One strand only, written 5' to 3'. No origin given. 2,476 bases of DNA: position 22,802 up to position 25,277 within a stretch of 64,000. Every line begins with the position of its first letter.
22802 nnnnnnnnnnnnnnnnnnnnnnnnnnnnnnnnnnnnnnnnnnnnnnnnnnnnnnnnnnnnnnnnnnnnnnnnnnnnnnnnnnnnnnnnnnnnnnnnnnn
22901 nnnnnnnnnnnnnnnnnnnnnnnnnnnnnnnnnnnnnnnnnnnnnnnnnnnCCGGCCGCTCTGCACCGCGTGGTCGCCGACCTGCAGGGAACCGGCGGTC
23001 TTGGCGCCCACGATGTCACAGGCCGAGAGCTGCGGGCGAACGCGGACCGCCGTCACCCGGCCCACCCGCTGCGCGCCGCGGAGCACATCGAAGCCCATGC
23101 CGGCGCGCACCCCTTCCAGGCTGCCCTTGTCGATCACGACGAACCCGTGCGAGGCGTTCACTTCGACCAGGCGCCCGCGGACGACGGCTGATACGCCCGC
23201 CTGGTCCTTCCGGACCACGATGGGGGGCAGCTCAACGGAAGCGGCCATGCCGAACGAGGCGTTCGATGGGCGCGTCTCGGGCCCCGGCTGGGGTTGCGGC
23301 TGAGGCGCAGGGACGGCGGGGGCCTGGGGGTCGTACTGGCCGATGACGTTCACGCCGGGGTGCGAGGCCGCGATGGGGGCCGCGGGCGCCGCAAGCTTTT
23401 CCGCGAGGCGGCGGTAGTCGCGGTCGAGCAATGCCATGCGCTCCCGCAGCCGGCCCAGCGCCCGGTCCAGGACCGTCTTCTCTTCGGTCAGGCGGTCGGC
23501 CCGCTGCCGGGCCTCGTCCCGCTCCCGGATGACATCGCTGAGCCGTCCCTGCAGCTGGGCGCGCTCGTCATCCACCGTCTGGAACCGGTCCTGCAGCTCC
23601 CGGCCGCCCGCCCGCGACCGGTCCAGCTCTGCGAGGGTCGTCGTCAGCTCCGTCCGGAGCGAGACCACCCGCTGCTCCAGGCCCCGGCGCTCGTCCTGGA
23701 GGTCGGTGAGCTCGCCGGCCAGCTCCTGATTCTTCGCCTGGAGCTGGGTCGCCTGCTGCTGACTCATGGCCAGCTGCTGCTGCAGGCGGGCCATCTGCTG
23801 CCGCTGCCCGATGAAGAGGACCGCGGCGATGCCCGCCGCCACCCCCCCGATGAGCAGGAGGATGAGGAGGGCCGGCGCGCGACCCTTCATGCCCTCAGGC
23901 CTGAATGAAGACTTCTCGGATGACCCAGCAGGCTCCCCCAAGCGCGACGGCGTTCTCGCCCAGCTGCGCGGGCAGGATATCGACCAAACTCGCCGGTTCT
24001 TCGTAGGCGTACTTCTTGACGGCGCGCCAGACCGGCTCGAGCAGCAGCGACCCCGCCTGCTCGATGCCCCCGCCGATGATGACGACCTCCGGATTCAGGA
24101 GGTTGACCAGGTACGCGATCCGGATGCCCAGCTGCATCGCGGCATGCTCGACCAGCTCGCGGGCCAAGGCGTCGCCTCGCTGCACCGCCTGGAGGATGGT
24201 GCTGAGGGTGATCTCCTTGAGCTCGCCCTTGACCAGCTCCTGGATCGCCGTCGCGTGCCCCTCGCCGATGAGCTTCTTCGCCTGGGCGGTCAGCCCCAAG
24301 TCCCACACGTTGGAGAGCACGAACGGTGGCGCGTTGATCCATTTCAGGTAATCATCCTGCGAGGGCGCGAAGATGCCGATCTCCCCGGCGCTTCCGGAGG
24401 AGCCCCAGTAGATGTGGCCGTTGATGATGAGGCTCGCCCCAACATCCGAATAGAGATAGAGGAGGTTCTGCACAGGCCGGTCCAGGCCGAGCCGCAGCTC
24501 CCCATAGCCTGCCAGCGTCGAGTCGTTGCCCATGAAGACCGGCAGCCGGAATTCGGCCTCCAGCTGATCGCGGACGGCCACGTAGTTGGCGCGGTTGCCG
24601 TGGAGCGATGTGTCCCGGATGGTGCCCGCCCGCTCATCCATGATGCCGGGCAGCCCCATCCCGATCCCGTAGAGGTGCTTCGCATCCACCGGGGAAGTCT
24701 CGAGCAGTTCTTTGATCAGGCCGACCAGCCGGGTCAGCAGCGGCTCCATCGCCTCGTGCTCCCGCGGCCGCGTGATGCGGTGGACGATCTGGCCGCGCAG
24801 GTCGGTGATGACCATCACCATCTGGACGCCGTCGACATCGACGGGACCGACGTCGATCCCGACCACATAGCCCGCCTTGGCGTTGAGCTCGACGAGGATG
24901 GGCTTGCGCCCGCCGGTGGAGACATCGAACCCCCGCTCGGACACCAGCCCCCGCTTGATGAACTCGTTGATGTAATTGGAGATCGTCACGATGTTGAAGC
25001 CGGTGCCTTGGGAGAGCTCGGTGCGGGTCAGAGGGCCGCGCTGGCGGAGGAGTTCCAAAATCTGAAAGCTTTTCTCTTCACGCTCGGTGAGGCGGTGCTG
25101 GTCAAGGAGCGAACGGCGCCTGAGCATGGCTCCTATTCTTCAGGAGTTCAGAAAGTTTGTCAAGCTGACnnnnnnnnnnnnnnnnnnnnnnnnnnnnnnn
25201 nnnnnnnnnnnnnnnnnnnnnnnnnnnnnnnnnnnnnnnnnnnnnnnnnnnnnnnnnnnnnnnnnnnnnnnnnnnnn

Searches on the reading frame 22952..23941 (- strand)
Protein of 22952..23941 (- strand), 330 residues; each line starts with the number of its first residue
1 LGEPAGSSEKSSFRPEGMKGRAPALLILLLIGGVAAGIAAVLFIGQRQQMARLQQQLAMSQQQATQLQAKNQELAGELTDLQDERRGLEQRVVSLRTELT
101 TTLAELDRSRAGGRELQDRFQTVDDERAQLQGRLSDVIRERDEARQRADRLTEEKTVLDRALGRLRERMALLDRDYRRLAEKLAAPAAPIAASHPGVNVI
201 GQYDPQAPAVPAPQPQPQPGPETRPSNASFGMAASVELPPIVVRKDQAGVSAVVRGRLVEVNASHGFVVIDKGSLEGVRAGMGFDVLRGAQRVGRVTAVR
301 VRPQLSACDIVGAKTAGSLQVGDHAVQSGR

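Call 10: search_protein_families(library=pfam, proteins=[window:22952-23941:-], max_evalue=0.001)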
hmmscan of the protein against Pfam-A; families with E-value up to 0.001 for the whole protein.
window:22952-23941:- (330 aa): 4 families
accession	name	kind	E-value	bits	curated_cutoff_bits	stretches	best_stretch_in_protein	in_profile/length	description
PF14915.12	CCDC144C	-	3.5e-06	26.3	35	1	51-146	173-269/534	CCDC144C protein coiled-coil region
PF07795.16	DUF1635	-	7e-05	23.3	27.2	1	94-160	5-68/223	Protein of unknown function (DUF1635)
PF04977.20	DivIC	-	0.00013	22.1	28.9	1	36-86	5-56/80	Septum formation initiator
PF13851.11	GAS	-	0.00018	21.4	32.3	1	47-153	32-134/200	Growth-arrest specific micro-tubule binding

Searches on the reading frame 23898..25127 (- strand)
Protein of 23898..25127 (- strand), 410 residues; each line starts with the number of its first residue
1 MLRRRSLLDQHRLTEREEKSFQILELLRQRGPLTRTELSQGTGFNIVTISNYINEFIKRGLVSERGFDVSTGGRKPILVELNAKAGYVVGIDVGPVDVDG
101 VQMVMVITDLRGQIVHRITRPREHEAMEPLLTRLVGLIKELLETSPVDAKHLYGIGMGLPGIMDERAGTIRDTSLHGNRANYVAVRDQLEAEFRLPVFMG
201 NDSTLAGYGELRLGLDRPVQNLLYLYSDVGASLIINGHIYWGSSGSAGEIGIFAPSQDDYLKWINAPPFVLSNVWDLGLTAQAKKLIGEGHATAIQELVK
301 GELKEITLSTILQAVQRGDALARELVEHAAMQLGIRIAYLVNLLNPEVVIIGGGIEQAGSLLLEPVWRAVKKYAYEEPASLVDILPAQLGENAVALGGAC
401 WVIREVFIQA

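Call 10: search_protein_families(library=pfam, proteins=[window:23898-25127:-], max_evalue=0.001)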
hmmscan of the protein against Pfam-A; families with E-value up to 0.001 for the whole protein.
window:23898-25127:- (410 aa): 3 families
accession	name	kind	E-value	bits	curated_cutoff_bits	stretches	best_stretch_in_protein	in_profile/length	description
PF00480.26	ROK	-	5.5e-39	134.9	22.9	2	293-404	182-293/294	ROK family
PF13412.12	HTH_24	-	2.9e-05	24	21.9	1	17-62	2-47/48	Winged helix-turn-helix DNA-binding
PF09339.16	HTH_IclR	-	0.00035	20.7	22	1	18-64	3-50/52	IclR helix-turn-helix domain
